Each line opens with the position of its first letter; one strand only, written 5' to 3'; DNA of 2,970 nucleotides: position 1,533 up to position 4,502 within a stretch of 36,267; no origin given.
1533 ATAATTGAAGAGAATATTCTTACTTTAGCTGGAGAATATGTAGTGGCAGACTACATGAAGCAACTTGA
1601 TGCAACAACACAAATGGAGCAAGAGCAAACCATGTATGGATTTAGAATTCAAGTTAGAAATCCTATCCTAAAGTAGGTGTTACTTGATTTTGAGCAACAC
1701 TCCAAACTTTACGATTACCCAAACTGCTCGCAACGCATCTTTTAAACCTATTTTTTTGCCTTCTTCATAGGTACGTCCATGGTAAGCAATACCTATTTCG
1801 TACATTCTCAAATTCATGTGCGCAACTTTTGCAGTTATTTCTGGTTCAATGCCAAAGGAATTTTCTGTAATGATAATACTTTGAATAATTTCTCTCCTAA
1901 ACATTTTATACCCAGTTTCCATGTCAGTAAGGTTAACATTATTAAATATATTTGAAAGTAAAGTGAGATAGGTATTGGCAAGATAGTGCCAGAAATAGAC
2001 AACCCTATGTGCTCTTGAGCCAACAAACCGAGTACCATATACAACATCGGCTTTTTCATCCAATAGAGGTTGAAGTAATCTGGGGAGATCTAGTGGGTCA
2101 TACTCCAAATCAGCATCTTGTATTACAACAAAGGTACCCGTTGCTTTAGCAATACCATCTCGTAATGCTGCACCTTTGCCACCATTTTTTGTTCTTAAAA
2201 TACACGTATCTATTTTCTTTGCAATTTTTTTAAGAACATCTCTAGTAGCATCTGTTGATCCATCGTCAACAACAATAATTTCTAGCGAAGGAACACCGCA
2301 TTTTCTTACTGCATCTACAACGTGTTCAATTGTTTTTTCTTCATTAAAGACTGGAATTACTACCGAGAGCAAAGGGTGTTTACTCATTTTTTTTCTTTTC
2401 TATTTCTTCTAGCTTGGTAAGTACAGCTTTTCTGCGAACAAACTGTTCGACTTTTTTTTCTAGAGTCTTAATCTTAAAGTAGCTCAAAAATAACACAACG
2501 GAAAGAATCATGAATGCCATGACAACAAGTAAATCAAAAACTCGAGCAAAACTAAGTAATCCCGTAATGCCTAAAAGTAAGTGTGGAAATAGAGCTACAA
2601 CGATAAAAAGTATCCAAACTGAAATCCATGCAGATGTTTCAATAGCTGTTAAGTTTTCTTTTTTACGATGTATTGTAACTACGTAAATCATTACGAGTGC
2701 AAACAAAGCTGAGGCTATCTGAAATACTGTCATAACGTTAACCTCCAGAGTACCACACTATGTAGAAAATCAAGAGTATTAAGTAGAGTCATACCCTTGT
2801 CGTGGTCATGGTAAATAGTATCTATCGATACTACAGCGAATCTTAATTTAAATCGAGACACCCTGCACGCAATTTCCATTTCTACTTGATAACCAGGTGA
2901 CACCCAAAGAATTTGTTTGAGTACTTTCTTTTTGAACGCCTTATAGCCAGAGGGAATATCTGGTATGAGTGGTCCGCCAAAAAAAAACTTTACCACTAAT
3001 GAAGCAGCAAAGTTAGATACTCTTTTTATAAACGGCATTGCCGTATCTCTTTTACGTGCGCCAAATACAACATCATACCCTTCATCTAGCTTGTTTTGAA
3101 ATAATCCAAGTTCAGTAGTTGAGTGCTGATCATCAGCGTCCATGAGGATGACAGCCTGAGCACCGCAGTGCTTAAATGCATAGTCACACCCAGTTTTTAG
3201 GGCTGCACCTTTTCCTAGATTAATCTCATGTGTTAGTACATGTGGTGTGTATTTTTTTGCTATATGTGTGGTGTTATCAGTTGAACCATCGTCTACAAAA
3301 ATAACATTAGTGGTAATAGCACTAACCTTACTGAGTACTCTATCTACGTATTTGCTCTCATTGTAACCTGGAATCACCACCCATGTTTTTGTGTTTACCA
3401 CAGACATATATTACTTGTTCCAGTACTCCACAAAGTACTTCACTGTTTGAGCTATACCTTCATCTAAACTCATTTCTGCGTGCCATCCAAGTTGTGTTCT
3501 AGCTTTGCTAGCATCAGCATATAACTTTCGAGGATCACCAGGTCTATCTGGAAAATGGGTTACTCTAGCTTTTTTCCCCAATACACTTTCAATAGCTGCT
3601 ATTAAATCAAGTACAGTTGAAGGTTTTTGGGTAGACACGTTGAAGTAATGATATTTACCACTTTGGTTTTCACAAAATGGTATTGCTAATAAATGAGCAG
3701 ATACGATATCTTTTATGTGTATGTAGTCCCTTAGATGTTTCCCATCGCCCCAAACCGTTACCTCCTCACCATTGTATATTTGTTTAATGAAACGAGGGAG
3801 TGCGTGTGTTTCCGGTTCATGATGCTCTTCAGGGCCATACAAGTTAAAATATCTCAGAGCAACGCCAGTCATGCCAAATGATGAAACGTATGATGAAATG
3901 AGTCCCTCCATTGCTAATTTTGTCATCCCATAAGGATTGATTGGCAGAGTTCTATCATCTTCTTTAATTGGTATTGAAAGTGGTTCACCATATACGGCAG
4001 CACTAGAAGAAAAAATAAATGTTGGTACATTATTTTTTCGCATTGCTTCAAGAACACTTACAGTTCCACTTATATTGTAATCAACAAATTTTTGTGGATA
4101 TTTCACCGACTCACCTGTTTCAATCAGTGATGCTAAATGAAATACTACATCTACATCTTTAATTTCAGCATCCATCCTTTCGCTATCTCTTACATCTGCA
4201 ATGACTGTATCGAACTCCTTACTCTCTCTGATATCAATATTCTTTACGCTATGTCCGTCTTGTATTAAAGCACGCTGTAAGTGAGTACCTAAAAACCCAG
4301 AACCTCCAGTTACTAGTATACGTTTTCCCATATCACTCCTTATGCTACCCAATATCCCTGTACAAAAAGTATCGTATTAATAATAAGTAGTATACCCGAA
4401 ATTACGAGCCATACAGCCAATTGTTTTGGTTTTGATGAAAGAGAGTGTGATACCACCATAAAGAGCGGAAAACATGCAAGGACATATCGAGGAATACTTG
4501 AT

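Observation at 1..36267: One 36-kb locus encodes at least 13 GT-C-like membrane glycosyltransferases: an extracytoplasmic glycan assembly line?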

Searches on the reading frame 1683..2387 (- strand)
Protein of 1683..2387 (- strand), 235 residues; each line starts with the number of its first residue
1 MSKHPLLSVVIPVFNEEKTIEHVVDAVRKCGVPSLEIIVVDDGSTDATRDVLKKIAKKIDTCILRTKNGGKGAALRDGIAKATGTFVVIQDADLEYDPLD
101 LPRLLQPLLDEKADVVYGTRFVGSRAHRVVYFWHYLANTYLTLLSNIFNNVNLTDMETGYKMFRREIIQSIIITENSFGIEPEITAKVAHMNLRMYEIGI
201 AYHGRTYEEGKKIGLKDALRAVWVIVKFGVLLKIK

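Call 3: search_protein_families(library=pfam, max_evalue=0.01, proteins=[window:1683-2387:-])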
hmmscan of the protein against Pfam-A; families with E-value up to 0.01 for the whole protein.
window:1683-2387:- (235 aa): 6 families
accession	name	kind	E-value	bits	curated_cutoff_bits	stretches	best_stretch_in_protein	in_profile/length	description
PF00535.33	Glycos_transf_2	-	1.3e-35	123.2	23.3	1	8-170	1-166/168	Glycosyl transferase family 2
PF13641.12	Glyco_tranf_2_3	-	5.1e-15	56.6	27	1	5-136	2-138/230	Glycosyltransferase like family 2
PF10111.15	Glyco_tranf_2_2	-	4.4e-07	30.1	27.3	1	8-93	1-91/276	Glycosyltransferase like family 2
PF13506.12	Glyco_transf_21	-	9.2e-05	22.4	21.7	1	71-166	18-112/174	Glycosyl transferase family 21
PF13704.12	Glyco_tranf_2_4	-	0.00047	21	27.5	1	15-71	2-53/98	Glycosyl transferase family 2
PF12804.13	NTP_transf_3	-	0.0017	19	27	1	14-134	21-136/160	MobA-like NTP transferase domain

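Call 39: search_solved_structures(query=window:1683-2387:-, max_evalue=0.00001)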
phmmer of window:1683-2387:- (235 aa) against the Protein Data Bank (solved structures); distinct sequences matched with E-value up to 0.00001: 27.
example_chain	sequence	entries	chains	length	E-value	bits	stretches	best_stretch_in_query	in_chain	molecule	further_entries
5mlz_A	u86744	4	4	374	1.8e-17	66.9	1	7-227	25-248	Dolichol monophosphate mannose synthase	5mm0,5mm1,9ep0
2z87_A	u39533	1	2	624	5.2e-14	55.6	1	3-98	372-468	Chondroitin synthase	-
2z86_A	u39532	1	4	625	5.3e-14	55.6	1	3-98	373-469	Chondroitin synthase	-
5hea_A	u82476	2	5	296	5.7e-14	55.5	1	4-207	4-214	Putative glycosyltransferase (GalT1)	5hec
9bhc_C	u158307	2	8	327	6.2e-14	55.4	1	7-172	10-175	Undecaprenyl-phosphate 4-deoxy-4-formamido-L-arabinose transferase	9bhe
8vxh_A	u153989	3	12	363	7.9e-14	55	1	7-171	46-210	Undecaprenyl-phosphate 4-deoxy-4-formamido-L-arabinose transferase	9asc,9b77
9hwj_A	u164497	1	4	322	2.2e-12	50.3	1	7-125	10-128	Undecaprenyl-phosphate 4-deoxy-4-formamido-L-arabinose transferase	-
6p61_A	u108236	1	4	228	1.6e-10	44.2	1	1-106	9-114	Glycosyltransferase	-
7pdo_A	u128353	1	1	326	3.1e-10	43.3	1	7-112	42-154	Glucosyl-3-phosphoglycerate synthase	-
7p5l_A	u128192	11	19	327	3.1e-10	43.3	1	7-112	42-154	Glucosyl-3-phosphoglycerate synthase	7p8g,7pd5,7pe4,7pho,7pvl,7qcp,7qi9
5eke_A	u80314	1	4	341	6e-10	42.3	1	7-121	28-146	Uncharacterized glycosyltransferase sll0501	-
5ekp_C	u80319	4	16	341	6.1e-10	42.3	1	7-121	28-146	Uncharacterized glycosyltransferase sll0501 | Glycosyltransferase sll0501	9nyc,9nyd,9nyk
9nye_A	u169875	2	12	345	6.2e-10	42.3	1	7-121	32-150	Glycosyltransferase sll0501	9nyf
5tze_C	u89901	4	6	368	1.8e-09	40.8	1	7-98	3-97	Glycosyl transferase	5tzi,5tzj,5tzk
3bcv_A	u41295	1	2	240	2.1e-09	40.5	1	1-97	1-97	Putative glycosyltransferase protein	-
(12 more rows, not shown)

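Call 42: search_protein_families(library=ncbifam, max_evalue=0.001, proteins=[window:1683-2387:-])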
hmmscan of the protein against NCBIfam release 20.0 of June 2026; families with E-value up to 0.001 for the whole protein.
window:1683-2387:- (235 aa): 27 families (the best 25 are shown)
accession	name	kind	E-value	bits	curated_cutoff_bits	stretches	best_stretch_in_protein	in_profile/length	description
TIGR04182.1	glyco_TIGR04182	equivalog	2.4e-35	122.3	325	1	8-227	3-216/293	S-layer glycoprotein N-glycosyltransferase AglJ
NF058614.1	PPMAGASynPpgS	equivalog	1.3e-20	73.8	370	1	9-200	4-194/226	polyprenyl-phospho-N-acetylgalactosaminyl synthase PpgS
NF007482.0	PRK10073.1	equivalog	1.4e-19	70.3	423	1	1-116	2-118/334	glycosyltransferase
NF041391.1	DPhHxTase_Halo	equivalog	3.3e-19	68.7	375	1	13-208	3-189/213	dolichyl-phosphate hexose transferase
NF047588.1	GlcsyltransPgfSStrep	equivalog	3.7e-19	69.1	500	1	7-174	3-170/308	glycosyltransferase PgfS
TIGR03937.1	PgaC_IcaA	equivalog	4.5e-19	68.7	422.3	1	3-99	43-141/407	poly-beta-1,6-N-acetyl-D-glucosamine synthase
NF007986.1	PRK10714.1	equivalog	1.5e-18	66.9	529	1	7-211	8-209/316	undecaprenyl-phosphate 4-deoxy-4-formamido-L-arabinose transferase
NF041875.1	EPS_EpsD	equivalog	6.8e-17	61.8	370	1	7-137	1-133/325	exopolysaccharide biosynthesis glycosyltransferase EpsD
NF047683.1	TeichurnBiosyTuaG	equivalog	7.2e-17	61.9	400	1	2-108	3-111/252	teichuronic acid biosynthesis protein TuaG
TIGR04283.1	glyco_like_mftF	equivalog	3.3e-16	59.5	182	1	7-125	1-115/221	TIGR04283 family arsenosugar biosynthesis glycosyltransferase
NF010496.0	PRK13915.1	equivalog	7e-16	58.2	262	1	7-113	33-148/307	glucosyl-3-phosphoglycerate synthase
TIGR03965.1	mycofact_glyco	equivalog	3.2e-13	49.4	280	1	4-121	73-191/467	mycofactocin biosynthesis glycosyltransferase MftF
TIGR03111.1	glyc2_xrt_Gpos1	hypoth_equivalog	8.2e-10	38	363.95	1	2-94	46-142/439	TIGR03111 family XrtG-associated glycosyltransferase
TIGR03469.1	HpnB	hypoth_equivalog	9.1e-10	38.1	379.25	1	3-116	42-168/386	hopene-associated glycosyltransferase HpnB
NF050050.1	ProtGlycPglI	equivalog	3.2e-09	36.6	500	1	5-97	2-97/306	GalNAc(5)-diNAcBac-PP-undecaprenol beta-1,3-glucosyltransferase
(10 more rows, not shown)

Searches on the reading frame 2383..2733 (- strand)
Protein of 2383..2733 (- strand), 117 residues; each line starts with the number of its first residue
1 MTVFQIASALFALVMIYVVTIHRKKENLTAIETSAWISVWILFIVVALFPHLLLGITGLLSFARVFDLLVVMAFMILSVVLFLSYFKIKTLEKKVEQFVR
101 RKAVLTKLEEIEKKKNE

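Call 3: search_protein_families(library=pfam, max_evalue=0.01, proteins=[window:2383-2733:-])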
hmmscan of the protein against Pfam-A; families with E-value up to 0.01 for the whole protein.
window:2383-2733:- (117 aa): 1 family
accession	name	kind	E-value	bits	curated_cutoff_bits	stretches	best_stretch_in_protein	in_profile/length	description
PF10066.14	DUF2304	-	2.7e-14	53.7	25.5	1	4-106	2-104/106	Uncharacterized conserved protein (DUF2304)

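Call 86: search_protein_families(library=ncbifam, max_evalue=0.00001, proteins=[window:2383-2733:-])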
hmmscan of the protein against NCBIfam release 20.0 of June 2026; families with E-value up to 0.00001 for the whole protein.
window:2383-2733:- (117 aa): 0 families

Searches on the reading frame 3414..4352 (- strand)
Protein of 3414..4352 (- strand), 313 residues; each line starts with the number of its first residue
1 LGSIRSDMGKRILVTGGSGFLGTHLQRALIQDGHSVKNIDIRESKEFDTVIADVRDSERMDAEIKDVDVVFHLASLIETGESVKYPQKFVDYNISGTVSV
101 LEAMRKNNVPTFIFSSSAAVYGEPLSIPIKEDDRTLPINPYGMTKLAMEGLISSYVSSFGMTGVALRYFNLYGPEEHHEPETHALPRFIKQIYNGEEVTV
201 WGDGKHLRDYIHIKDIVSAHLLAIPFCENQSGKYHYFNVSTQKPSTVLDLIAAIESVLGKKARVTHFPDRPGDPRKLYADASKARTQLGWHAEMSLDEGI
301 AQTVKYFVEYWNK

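Call 3: search_protein_families(library=pfam, max_evalue=0.01, proteins=[window:3414-4352:-])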
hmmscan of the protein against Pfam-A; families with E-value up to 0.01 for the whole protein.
window:3414-4352:- (313 aa): 10 families
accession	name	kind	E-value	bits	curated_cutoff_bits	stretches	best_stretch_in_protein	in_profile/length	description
PF01370.27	Epimerase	-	1.3e-61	208.5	20.9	1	12-231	1-232/240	NAD dependent epimerase/dehydratase family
PF16363.11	GDP_Man_Dehyd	-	4.9e-55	187.7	27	1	13-303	1-332/332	GDP-mannose 4,6 dehydratase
PF01073.25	3Beta_HSD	-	4.5e-27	95.2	22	1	13-249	1-259/280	3-beta hydroxysteroid dehydrogenase/isomerase family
PF02719.21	Polysacc_synt_2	-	1.4e-17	64.2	20.2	1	45-262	54-251/293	Polysaccharide biosynthesis protein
PF04321.23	RmlD_sub_bind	-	5.9e-15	55.5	27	1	11-174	2-154/287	RmlD substrate binding domain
PF07993.18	NAD_binding_4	-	1.4e-10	41.2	20.1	1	58-193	80-230/258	Male sterility protein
PF13460.12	NAD_binding_10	-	4.1e-09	37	27.2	1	16-123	1-104/184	NAD(P)H-binding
PF05368.20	NmrA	-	2.4e-06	27.8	27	1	9-117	2-107/298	NmrA-like family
PF00915.27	Calici_coat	-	0.00044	19.7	20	1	8-75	110-175/292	Calicivirus coat protein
PF08659.16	KR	-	0.0012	19.2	22.6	0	38-123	59-143/180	KR domain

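Call 86: search_protein_families(library=ncbifam, max_evalue=0.00001, proteins=[window:3414-4331:-])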
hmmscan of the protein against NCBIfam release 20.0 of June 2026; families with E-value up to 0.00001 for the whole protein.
window:3414-4331:- (306 aa): 29 families (the best 25 are shown)
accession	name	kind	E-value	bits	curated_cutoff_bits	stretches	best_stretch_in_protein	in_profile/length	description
TIGR01179.1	galE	equivalog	5e-65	219.5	262.3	1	4-297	1-322/332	UDP-glucose 4-epimerase GalE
TIGR01181.1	dTDP_gluc_dehyt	equivalog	3.3e-49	167.7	365.1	1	4-302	1-313/321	dTDP-glucose 4,6-dehydratase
TIGR04180.1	EDH_00030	hypoth_equivalog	1.3e-46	159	475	1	5-287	1-296/297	NAD-dependent 4,6-dehydratase LegB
NF007956.0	PRK10675.1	subfamily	3.6e-44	151.3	394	1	4-299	2-328/338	UDP-glucose 4-epimerase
TIGR02197.1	heptose_epim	equivalog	2.3e-34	119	274.6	1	5-300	1-313/316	ADP-glyceromanno-heptose 6-epimerase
NF047922.1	GDPFucSynFcl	equivalog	5.3e-32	111.5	500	1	2-303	2-304/308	GDP-L-fucose synthase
NF011728.1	PRK15181.1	equivalog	3.4e-30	105.2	760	1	39-302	70-339/348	Vi polysaccharide biosynthesis UDP-N-acetylglucosaminuronic acid C-4 epimerase TviC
NF007490.0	PRK10084.1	subfamily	6.2e-25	87.9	649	1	4-302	2-336/361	dTDP-glucose 4,6-dehydratase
NF007582.0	PRK10217.1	equivalog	5e-22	78.5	698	1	3-301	2-332/355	dTDP-glucose 4,6-dehydratase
TIGR02622.1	CDP_4_6_dhtase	equivalog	6.9e-22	78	278.45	1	2-305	4-335/352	CDP-glucose 4,6-dehydratase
NF043036.1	ErythonDh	equivalog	1.7e-21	76.8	325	1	4-161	2-176/321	D-erythronate dehydrogenase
NF042422.1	oxyalk_red_OleD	equivalog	3.3e-21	76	580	1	4-250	2-249/329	2-alkyl-3-oxoalkanoate reductase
TIGR03466.1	HpnA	hypoth_equivalog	3.9e-20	72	367.65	1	4-145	2-152/327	hopanoid-associated sugar epimerase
NF042423.1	oxyalk_red_Shew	equivalog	6.9e-20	71.4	580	1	3-248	9-254/331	2-alkyl-3-oxoalkanoate reductase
NF008360.0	PRK11150.1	equivalog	3.7e-19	69.1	452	1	5-278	2-282/310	ADP-glyceromanno-heptose 6-epimerase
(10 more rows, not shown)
